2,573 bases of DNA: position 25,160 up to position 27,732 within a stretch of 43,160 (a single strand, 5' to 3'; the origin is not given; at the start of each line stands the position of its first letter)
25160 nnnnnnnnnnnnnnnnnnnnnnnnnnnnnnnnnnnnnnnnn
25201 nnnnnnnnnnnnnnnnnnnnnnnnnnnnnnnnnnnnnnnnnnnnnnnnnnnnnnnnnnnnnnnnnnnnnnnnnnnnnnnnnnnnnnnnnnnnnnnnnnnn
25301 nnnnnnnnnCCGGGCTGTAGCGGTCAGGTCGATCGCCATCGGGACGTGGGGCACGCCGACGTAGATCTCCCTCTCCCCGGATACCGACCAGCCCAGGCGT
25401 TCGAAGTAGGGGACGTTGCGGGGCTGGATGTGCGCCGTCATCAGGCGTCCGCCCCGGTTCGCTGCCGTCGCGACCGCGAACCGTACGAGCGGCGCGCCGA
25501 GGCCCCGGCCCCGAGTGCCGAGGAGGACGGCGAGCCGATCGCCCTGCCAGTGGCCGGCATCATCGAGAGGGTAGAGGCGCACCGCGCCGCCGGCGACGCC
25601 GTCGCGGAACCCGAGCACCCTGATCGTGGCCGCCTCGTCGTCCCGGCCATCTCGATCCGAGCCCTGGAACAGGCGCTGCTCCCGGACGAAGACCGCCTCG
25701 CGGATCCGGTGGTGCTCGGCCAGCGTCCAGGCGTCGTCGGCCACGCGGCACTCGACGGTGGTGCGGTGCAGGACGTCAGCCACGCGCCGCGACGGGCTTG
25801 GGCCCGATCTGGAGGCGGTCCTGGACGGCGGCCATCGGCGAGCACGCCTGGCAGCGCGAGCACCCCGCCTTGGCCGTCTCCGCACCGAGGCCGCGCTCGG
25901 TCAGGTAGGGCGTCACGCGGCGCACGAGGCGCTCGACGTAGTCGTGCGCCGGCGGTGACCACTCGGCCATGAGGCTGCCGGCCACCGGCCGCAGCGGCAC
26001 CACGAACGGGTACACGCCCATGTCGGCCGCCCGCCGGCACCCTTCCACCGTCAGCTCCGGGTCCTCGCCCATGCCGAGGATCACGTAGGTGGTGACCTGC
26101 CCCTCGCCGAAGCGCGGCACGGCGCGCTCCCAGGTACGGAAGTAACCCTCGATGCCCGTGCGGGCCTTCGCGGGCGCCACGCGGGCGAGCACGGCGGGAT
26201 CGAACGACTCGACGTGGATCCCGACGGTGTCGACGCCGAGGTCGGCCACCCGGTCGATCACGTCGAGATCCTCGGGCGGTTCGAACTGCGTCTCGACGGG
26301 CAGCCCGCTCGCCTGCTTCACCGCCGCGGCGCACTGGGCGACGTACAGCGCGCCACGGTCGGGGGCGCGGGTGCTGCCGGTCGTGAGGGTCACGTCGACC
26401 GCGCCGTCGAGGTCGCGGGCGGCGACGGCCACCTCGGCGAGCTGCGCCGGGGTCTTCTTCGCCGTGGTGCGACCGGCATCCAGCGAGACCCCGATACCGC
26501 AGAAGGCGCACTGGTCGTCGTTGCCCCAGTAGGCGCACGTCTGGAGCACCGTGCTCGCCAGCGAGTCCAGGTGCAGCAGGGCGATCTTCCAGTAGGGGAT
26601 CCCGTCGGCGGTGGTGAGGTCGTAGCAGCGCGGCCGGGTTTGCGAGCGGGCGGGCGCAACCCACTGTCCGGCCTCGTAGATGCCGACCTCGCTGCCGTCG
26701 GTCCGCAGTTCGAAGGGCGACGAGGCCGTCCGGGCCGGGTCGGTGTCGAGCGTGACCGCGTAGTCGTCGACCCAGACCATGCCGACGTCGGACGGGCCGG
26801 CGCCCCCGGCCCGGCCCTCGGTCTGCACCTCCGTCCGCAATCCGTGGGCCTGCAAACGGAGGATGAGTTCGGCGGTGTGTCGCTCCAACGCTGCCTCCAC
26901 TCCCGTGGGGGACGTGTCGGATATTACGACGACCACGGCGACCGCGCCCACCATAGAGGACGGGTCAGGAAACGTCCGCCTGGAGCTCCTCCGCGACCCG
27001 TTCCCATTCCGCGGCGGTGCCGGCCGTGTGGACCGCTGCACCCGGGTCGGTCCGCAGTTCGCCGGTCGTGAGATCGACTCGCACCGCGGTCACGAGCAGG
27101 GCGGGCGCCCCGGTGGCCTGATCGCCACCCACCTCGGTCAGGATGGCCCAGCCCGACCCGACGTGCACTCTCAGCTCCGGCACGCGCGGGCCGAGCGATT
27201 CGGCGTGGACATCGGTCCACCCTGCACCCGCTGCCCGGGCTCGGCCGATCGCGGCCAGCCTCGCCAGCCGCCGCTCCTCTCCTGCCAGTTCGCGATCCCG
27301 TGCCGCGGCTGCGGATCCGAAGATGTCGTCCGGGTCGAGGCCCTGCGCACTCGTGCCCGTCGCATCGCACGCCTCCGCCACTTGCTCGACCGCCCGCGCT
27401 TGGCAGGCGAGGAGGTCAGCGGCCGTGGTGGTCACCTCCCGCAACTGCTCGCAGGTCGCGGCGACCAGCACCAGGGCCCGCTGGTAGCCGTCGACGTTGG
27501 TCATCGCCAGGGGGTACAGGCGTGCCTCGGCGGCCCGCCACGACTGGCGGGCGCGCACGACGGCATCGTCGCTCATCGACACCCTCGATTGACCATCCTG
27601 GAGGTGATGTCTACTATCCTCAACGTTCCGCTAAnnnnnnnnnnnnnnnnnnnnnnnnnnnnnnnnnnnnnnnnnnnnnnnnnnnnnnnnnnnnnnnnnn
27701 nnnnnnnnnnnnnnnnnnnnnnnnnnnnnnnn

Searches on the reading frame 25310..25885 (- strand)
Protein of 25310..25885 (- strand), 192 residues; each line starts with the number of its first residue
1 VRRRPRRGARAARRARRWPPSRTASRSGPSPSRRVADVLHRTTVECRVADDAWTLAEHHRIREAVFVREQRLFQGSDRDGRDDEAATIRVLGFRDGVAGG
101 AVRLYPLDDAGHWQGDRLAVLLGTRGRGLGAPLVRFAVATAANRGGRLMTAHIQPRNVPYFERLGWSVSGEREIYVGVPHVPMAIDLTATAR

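Call 8: search_protein_families(library=pfam, proteins=[window:25310-25885:-], max_evalue=0.01)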
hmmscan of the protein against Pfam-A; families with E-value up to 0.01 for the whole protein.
window:25310-25885:- (192 aa): 3 families
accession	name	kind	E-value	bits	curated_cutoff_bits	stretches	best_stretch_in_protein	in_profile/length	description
PF00583.31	Acetyltransf_1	-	6.6e-08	33.3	20.7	1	82-166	29-116/116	Acetyltransferase (GNAT) family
PF13673.13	Acetyltransf_10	-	1.1e-07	32.3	23.6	1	117-186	56-127/128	Acetyltransferase (GNAT) domain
PF13508.13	Acetyltransf_7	-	2.4e-05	25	27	1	97-167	14-83/84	Acetyltransferase (GNAT) domain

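Call 21: search_protein_families(library=ncbifam, proteins=[window:25310-25885:-], max_evalue=0.001)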
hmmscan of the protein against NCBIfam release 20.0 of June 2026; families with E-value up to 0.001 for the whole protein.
window:25310-25885:- (192 aa): 1 family
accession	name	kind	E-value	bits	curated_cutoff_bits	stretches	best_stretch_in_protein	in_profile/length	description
TIGR04045.1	MSMEG_0567_GNAT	equivalog_domain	7.6e-29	100.2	68.45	1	45-188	3-148/153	MSMEG_0567/Sll0786 family nitrogen starvation N-acetyltransferase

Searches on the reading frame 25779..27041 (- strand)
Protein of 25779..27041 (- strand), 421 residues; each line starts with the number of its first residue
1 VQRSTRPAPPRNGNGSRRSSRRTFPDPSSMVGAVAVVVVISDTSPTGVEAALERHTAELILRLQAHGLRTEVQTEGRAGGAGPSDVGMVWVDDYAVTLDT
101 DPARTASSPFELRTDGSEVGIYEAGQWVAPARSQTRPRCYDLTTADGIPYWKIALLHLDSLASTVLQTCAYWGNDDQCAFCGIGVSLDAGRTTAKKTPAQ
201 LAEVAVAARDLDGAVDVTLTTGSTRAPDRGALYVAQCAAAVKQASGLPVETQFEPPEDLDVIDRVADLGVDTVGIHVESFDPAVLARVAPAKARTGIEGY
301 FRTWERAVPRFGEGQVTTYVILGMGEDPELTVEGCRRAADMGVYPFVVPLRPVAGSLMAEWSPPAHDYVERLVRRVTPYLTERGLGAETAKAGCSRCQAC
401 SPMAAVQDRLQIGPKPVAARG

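Call 8: search_protein_families(library=pfam, proteins=[window:25779-27041:-], max_evalue=0.01)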
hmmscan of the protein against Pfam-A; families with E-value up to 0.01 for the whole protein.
window:25779-27041:- (421 aa): 1 family
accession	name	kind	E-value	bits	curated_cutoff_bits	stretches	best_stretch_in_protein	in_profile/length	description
PF04055.27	Radical_SAM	-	1.8e-09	38.5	29.5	1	177-328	10-155/166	Radical SAM superfamily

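Call 21: search_protein_families(library=ncbifam, proteins=[window:25779-27041:-], max_evalue=0.001)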
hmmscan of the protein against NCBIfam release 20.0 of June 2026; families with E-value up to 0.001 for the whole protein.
window:25779-27041:- (421 aa): 3 families
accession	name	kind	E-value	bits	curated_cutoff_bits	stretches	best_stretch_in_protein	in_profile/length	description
TIGR04043.1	rSAM_MSMEG_0568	hypoth_equivalog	3.7e-106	355.1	303.7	1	63-405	3-352/354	MSMEG_0568 family radical SAM protein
NF045502.1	variant_rSAM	domain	1.4e-46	159.2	125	1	104-375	69-350/357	radical SAM protein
NF053743.1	LipS2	equivalog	4.4e-08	32.9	270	1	236-368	94-220/292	LipS2 family lipoyl synthase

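Call 75: search_dna_similar(query=window:25779-26891:-, collection=plasmids, mode=protein, max_rows=40, max_evalue=1e-30)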
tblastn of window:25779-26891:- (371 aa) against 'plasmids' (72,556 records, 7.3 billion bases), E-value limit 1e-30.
Records with a match: 514; places in all: 515; records where one place covers at least 80% of the query: 513.
Best place of each record, by identity: <60% 514.
By first word of the organism name: Klebsiella 373; Escherichia 30; Agrobacterium 24; Acetobacter 17; Acinetobacter 16; Komagataeibacter 8; Paraburkholderia 8; Rhizobium 7; Caballeronia 5; Rhodococcus 4; and 18 more.
By predicted mobility (MOB-suite, as given by PLSDB): non-mobilizable 400; conjugative 63; mobilizable 51.
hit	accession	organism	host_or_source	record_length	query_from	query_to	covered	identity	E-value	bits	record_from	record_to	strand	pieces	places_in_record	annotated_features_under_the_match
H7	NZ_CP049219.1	Agrobacterium tumefaciens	Clematis,cell culture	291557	8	362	96%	43.5%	5e-77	265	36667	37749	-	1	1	MSMEG_0568 family radical SAM protein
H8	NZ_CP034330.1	Tabrizicola piscis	Tanakia koreensis,mono bacterial isolate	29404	7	357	95%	44.0%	3e-77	266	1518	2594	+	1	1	MSMEG_0568 family radical SAM protein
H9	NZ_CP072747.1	Agrobacterium tumefaciens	cell culture,noduls from roots of ...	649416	8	362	96%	43.4%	2e-78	269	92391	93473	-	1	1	MSMEG_0568 family radical SAM protein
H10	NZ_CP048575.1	Agrobacterium tumefaciens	walnut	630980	8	362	96%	43.4%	3e-78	269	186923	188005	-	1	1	MSMEG_0568 family radical SAM protein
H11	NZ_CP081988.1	Shinella oryzae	cell culture,rhizosphere soil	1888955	8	362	96%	43.4%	3e-78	269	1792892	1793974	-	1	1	none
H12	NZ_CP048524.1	Agrobacterium tumefaciens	walnut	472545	8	362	96%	43.4%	4e-78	268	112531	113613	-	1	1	MSMEG_0568 family radical SAM protein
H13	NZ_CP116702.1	Agrobacterium tumefaciens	Yarrow,cell culture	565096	8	362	96%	43.4%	5e-78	268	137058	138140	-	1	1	MSMEG_0568 family radical SAM protein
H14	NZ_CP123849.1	Agrobacterium tumefaciens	Rose,cell culture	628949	8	362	96%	43.4%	5e-78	268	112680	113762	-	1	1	MSMEG_0568 family radical SAM protein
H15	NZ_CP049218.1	Agrobacterium tumefaciens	Clematis,cell culture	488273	8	362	96%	43.4%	7e-78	268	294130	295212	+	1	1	MSMEG_0568 family radical SAM protein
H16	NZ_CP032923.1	Agrobacterium tumefaciens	Euonymus sp.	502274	8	362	96%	43.4%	8e-78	267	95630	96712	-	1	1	MSMEG_0568 family radical SAM protein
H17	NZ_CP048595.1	Agrobacterium tumefaciens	walnut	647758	8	362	96%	43.4%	8e-78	267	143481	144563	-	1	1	MSMEG_0568 family radical SAM protein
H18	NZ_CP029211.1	Aquabacterium olei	cell culture,soil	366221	2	357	96%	43.1%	3e-74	257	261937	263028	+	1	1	MSMEG_0568 family radical SAM protein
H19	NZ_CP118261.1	Agrobacterium vitis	Grape,cell culture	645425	6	360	96%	42.8%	3e-80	274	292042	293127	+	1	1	MSMEG_0568 family radical SAM protein | Nit6803 family nitrilase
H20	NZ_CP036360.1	Agrobacterium sp. 33MFTa1.1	Thlaspi arvense,cell culture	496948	8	362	96%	42.8%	2e-77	266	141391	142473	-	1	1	MSMEG_0568 family radical SAM protein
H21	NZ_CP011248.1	Agrobacterium tumefaciens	Achillea ptarmica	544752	8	362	96%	42.8%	2e-77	266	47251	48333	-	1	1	MSMEG_0568 family radical SAM protein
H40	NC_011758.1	Methylorubrum extorquens CM4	-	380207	6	357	95%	42.3%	3e-74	257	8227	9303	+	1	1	MSMEG_0568 family radical SAM protein | Nit6803 family nitrilase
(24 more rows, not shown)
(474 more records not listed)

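Call 86: get_annotated_region(hit=H7, flank=9000)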
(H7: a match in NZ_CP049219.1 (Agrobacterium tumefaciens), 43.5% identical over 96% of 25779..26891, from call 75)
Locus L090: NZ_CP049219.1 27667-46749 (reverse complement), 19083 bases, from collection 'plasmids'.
description: Agrobacterium tumefaciens strain Q15/94 plasmid pQ15_94_2, complete sequence
organism: Agrobacterium tumefaciens (NCBI taxid 358)
taxonomy: Bacteria; Pseudomonadota; Alphaproteobacteria; Hyphomicrobiales; Rhizobiaceae; Agrobacterium; Agrobacterium tumefaciens
host: -; source: Clematis,cell culture; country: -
typing (MOB-suite, as given by PLSDB): conjugative; relaxase MOBQ; mating-pair formation MPF_T
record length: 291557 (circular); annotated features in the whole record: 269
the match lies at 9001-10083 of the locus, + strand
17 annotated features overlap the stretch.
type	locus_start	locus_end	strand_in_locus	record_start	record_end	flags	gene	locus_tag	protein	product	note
CDS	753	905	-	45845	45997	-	-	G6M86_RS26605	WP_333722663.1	hypothetical protein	-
CDS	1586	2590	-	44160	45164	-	-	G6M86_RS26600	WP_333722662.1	site-specific integrase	GO:0015074 - DNA integration [Evidence IEA]; GO:0006310 - DNA recombination [Evidence IEA]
CDS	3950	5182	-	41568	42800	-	-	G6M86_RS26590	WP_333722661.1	site-specific integrase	GO:0015074 - DNA integration [Evidence IEA]; GO:0006310 - DNA recombination [Evidence IEA]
CDS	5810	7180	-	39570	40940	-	-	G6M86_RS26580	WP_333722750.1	PLP-dependent aminotransferase family protein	-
CDS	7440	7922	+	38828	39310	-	-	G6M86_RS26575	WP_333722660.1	MSMEG_0572/Sll0783 family nitrogen starvation response protein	-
CDS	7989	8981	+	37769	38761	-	-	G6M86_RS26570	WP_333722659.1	Nit6803 family nitrilase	GO:0009058 - biosynthetic process [Evidence IEA]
CDS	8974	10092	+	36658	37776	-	-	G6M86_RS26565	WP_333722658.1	MSMEG_0568 family radical SAM protein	GO:0009058 - biosynthetic process [Evidence IEA]; GO:0046500 - S-adenosylmethionine metabolic process [Evidence IEA]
CDS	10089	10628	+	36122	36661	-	-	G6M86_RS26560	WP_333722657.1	MSMEG_0567/Sll0786 family nitrogen starvation N-acetyltransferase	-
CDS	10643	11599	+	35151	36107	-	-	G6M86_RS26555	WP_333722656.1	sll0787 family AIR synthase-like protein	GO:0009058 - biosynthetic process [Evidence IEA]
CDS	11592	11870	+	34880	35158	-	-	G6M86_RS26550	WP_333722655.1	MSMEG_0570 family nitrogen starvation response protein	-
CDS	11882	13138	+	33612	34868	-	-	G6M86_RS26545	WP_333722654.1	MSMEG_0569 family flavin-dependent oxidoreductase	-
CDS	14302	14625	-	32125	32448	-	-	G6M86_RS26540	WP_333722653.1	fibronectin type III-like domain-contianing protein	-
CDS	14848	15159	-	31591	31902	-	-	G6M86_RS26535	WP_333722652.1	glycoside hydrolase family 3 C-terminal domain-containing protein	-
CDS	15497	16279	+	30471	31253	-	-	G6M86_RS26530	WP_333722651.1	N-acyl homoserine lactonase family protein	-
CDS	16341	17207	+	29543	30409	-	-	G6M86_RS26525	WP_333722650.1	alpha/beta hydrolase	-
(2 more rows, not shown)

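Call 87: get_annotated_region(hit=H40, flank=8000)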
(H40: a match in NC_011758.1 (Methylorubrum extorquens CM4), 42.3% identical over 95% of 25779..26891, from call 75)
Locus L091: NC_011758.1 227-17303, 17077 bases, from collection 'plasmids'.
description: Methylorubrum extorquens CM4 plasmid pCMU01, complete sequence
organism: Methylorubrum extorquens CM4 (NCBI taxid 440085)
taxonomy: Bacteria; Pseudomonadota; Alphaproteobacteria; Hyphomicrobiales; Methylobacteriaceae; Methylorubrum; Methylorubrum extorquens; Methylorubrum extorquens CM4
host: -; source: -; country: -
typing (MOB-suite, as given by PLSDB): conjugative; replicon rep_cluster_4; relaxase MOBQ; mating-pair formation MPF_I
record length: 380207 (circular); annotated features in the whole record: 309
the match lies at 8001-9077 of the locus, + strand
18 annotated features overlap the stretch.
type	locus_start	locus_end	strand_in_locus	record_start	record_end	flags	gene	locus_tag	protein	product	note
CDS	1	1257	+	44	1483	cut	-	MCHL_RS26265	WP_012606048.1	YncE family protein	-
CDS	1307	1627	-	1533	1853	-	-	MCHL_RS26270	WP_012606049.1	sulfite:cytochrome C oxidoreductase subunit B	-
CDS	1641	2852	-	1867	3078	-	-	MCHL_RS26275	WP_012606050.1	molybdopterin-dependent oxidoreductase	-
CDS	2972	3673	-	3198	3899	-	-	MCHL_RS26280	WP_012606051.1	anti-sigma factor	-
CDS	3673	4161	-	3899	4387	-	-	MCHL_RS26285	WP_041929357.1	RNA polymerase sigma factor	GO:0006352 - DNA-templated transcription initiation [Evidence IEA]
CDS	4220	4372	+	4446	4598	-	-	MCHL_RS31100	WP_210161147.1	hypothetical protein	-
CDS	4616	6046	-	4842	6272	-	-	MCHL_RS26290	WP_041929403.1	PLP-dependent aminotransferase family protein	-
CDS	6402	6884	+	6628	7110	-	-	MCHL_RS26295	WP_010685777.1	MSMEG_0572/Sll0783 family nitrogen starvation response protein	-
CDS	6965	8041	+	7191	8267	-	-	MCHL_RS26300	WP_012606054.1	Nit6803 family nitrilase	GO:0009058 - biosynthetic process [Evidence IEA]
CDS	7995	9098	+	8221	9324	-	-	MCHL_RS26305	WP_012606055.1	MSMEG_0568 family radical SAM protein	GO:0009058 - biosynthetic process [Evidence IEA]; GO:0046500 - S-adenosylmethionine metabolic process [Evidence IEA]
CDS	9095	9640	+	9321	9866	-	-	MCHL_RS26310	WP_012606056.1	MSMEG_0567/Sll0786 family nitrogen starvation N-acetyltransferase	-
CDS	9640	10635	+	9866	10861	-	-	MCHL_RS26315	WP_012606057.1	sll0787 family AIR synthase-like protein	GO:0009058 - biosynthetic process [Evidence IEA]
CDS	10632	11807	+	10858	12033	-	-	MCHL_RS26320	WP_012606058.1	MSMEG_0565 family glycosyltransferase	GO:0009058 - biosynthetic process [Evidence IEA]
CDS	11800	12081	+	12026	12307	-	-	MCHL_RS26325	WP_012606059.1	MSMEG_0570 family nitrogen starvation response protein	-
CDS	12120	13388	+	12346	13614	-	-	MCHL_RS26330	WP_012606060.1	MSMEG_0569 family flavin-dependent oxidoreductase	-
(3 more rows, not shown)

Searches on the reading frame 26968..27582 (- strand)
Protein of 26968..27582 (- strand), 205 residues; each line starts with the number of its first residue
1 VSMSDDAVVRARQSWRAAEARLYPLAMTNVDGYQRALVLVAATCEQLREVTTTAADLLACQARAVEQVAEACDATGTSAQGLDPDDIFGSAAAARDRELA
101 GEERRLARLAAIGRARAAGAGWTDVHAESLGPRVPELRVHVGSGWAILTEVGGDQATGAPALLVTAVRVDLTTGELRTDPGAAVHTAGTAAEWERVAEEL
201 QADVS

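Call 8: search_protein_families(library=pfam, proteins=[window:26968-27582:-], max_evalue=0.01)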
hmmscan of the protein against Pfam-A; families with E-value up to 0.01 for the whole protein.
window:26968-27582:- (205 aa): 0 families

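Call 21: search_protein_families(library=ncbifam, proteins=[window:26968-27582:-], max_evalue=0.001)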
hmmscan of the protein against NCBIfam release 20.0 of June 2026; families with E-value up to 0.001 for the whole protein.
window:26968-27582:- (205 aa): 0 families

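Call 51: find_homologous_proteins(query=window:26968-27582:-, max_evalue=0.001)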
Query window:26968-27582:- (205 aa): 107 proteins with E <= 0.001 among 8000 candidates.
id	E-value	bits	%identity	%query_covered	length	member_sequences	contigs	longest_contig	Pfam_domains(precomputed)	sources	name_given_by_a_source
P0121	1.3e-120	418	100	99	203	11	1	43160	-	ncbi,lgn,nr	ncbi:MAG TPA: hypothetical protein VFM27_19965 [Acidimicrobiales bacterium]|nr:hypothetical protein 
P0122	6.6e-103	360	87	100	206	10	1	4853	-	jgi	jgi:hypothetical protein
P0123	1.2e-99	350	84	100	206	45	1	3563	-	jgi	jgi:hypothetical protein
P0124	1.7e-99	349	84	99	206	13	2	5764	-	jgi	jgi:hypothetical protein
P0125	2.7e-99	349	82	99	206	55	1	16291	-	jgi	jgi:hypothetical protein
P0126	1.1e-98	347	83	99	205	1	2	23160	-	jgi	jgi:hypothetical protein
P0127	3.8e-98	345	81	100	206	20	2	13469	-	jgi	jgi:hypothetical protein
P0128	2.2e-97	342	82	99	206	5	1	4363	-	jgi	jgi:hypothetical protein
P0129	1.4e-96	340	82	99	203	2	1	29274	-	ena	-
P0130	1.9e-96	339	80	99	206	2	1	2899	-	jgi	jgi:hypothetical protein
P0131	2.6e-96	339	82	99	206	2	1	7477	-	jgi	jgi:hypothetical protein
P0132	2.6e-96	339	81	99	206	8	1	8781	-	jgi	jgi:hypothetical protein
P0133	3.4e-96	338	81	100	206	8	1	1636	-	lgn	-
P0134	3.8e-96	338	82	99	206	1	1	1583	-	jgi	jgi:hypothetical protein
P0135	8.3e-96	337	80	99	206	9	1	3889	-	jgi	jgi:hypothetical protein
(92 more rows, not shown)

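Call 61: predict_structure(alignment_id=A2)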
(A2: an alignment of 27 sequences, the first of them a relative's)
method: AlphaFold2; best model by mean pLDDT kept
length: 203 residues; sequences in the alignment: 27
mean_pLDDT: 94.0   pTM: 0.81
mean pLDDT of the five models: 94.0, 93.9, 93.6, 93.5, 92.8
residues with pLDDT >= 90: 173; 70-90: 28; 50-70: 2; < 50: 0
segments of 3 or more residues with pLDDT < 50: none
pLDDT, mean of each block of 10 residues (from residue 1): 85 94 91 98 97 94 98 96 97 96 96 97 91 96 95 89 96 92 94 95 74
secondary structure, 60 per line:
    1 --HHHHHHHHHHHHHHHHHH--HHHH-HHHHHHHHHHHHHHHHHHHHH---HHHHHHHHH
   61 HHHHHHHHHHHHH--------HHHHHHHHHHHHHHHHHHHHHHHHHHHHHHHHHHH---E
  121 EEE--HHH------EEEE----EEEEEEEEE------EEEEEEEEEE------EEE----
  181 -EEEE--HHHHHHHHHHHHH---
elements in order: H3-20 H23-26 H28-48 H52-73 H82-116 E120-123 E135-138 E143-151 E158-167 E174-176 E182-185 H188-200

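Call 65: fold_search(model_id=the predicted structure, library=pdb)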
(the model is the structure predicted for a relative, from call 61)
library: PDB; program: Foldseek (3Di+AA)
matches with E <= 10: 577; with E <= 0.001: 0
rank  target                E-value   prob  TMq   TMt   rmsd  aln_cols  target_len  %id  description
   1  7qoo_O                1.0e-01  0.47  0.22  0.23  10.6       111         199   14  Structure of the human inner kinetochore CCAN complex (released 2022-06-08)
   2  3to3_B                2.0e-01  0.41  0.18  0.07  10.3        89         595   12  Crystal Structure of Petrobactin Biosynthesis Protein AsbB from Bacillus anthracis str. Sterne (released 2011-10-05)
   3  2lpu_MODEL_1_A        2.1e-01  0.15  0.16  0.19  11.6        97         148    5  Solution structures of KmAtg10 (released 2012-08-01)
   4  6q0v_C                3.8e-01  0.25  0.20  0.20   4.5        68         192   18  Structure of DDB1-DDA1-DCAF15 complex bound to tasisulam and RBM39 (released 2019-11-13)
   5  2mii_MODEL_1_A        4.3e-01  0.11  0.17  0.17  19.9       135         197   21  NMR structure of E. coli LpoB (released 2014-05-21)
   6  3g16_B                4.9e-01  0.23  0.19  0.25  12.4        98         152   12  Crystal structure of protein of unknown function with cystatin-like fold (YP_001022489.1) from METHYLOBIUM PETROLEOPHI (released 2009-02-17)
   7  3g16_A                4.9e-01  0.23  0.19  0.24  12.4        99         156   13  Crystal structure of protein of unknown function with cystatin-like fold (YP_001022489.1) from METHYLOBIUM PETROLEOPHI (released 2009-02-17)
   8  9jwr_A                5.9e-01  0.28  0.17  0.17   8.4        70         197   13  Crystal structure of Oryza sativa fibrillin 5 (released 2025-12-17)
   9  3kz1_B                6.3e-01  0.06  0.20  0.13  13.2       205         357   10  Crystal Structure of the Complex of PDZ-RhoGEF DH/PH domains with GTP-gamma-S Activated RhoA (released 2010-04-28)
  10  3vx7_B                6.7e-01  0.08  0.14  0.18  11.6        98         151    7  Crystal structure of Kluyveromyces marxianus Atg7NTD-Atg10 complex (released 2012-11-14)
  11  8ae6_Q                7.1e-01  0.14  0.17  0.08   9.6        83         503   14  Cryo-EM structure of the SEA complex wing (SEACIT) (released 2022-11-02)
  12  5kpe_MODEL_1_A        7.1e-01  0.06  0.16  0.22  15.7       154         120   13  Solution NMR Structure of Denovo Beta Sheet Design Protein, Northeast Structural Genomics Consortium (NESG) Ta (released 2016-09-21)
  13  7xi1                  7.5e-01  0.30  0.18  0.17   4.4        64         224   19  AcrIF 24 (released 2023-03-22)
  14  9fei                  8.0e-01  0.08  0.13  0.14  10.3        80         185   18  Crystal structure of protein D: defoliating toxin form Fusarium oxysporum f.sp. vasinfectum (released 2025-05-28)
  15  9h4q_C                8.5e-01  0.12  0.16  0.08   9.3        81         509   15  Cryo-EM structure of the SEAC wing - EGOC (released 2025-11-05)
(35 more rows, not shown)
